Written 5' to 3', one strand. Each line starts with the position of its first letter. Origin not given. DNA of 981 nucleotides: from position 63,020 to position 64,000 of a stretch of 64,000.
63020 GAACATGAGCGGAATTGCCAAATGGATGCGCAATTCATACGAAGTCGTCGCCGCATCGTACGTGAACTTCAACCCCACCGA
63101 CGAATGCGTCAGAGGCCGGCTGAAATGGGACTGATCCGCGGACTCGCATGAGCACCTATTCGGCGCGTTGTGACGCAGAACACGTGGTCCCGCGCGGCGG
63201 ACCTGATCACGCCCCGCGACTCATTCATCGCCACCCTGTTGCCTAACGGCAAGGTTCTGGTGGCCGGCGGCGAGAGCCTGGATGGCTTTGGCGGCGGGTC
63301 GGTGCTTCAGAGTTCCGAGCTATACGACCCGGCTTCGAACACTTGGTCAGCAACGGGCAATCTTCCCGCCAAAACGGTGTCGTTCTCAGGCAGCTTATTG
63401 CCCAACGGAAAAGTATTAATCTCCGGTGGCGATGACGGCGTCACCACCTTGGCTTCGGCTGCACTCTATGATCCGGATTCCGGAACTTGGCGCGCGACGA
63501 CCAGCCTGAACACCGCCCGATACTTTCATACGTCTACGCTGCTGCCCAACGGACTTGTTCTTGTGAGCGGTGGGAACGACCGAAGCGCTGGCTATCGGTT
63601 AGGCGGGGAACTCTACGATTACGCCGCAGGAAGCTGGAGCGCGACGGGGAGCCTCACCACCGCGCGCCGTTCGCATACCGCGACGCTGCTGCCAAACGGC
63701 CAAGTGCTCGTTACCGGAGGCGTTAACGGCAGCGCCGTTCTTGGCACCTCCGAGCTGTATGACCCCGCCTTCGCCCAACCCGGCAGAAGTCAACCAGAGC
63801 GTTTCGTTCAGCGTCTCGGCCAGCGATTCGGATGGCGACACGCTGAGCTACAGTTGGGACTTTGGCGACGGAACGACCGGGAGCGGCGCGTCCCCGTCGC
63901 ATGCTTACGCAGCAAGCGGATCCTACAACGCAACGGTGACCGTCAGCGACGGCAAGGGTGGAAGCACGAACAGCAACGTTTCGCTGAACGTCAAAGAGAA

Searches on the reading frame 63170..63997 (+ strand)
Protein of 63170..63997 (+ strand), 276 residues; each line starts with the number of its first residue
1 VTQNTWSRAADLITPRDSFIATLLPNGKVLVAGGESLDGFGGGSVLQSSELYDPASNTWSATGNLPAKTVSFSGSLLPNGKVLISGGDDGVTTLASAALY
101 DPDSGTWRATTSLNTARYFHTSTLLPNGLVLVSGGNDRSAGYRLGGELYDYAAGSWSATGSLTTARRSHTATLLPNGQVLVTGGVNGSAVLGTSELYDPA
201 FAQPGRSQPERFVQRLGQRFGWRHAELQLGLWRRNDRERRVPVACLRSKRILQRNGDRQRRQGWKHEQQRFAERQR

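Call 20: search_protein_families(library=pfam, max_evalue=0.01, proteins=[window:63170-63997:+])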
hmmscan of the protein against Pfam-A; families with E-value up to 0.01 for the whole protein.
window:63170-63997:+ (276 aa): 11 families
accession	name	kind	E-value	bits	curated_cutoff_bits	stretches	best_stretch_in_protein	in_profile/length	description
PF13418.12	Kelch_4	-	1.9e-18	66.6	21.6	1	15-66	1-48/49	Galactose oxidase, central domain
PF13964.12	Kelch_6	-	1.5e-16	60.2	25.3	2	19-66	4-47/50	Kelch motif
PF13415.12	Kelch_3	-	2.8e-15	56.5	22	1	79-124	1-47/48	Galactose oxidase, central domain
PF01344.31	Kelch_1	-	9.6e-14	51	20.1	1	74-113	6-45/46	Kelch motif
PF07646.21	Kelch_2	-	2.2e-12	46.7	21.3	0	22-65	7-47/48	Kelch motif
PF24981.1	Beta-prop_ATRN-LZTR1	-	3.8e-12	46.5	50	1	99-188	184-283/289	Attractin/LZTR1 beta-propeller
PF24681.1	Kelch_KLHDC2_KLHL20_DRC7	-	2.6e-11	43.7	50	2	10-134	98-220/221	KLHDC2/KLHL20/DRC7 Kelch-repeats domain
PF07250.17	Glyoxal_oxid_N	-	4.4e-09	36.4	37.5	1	50-138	49-138/243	Glyoxal oxidase N-terminus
PF25210.1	Kelch_FKB95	-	1.1e-05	25.6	70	1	3-116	67-171/268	FKB95, Kelch-repeats domain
PF24996.1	NANM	-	1.7e-05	24.3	45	0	49-91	290-331/350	N-acetylneuraminate epimerase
PF00400.38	WD40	-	4.4e-05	24.3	27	0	76-90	19-33/39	WD domain, G-beta repeat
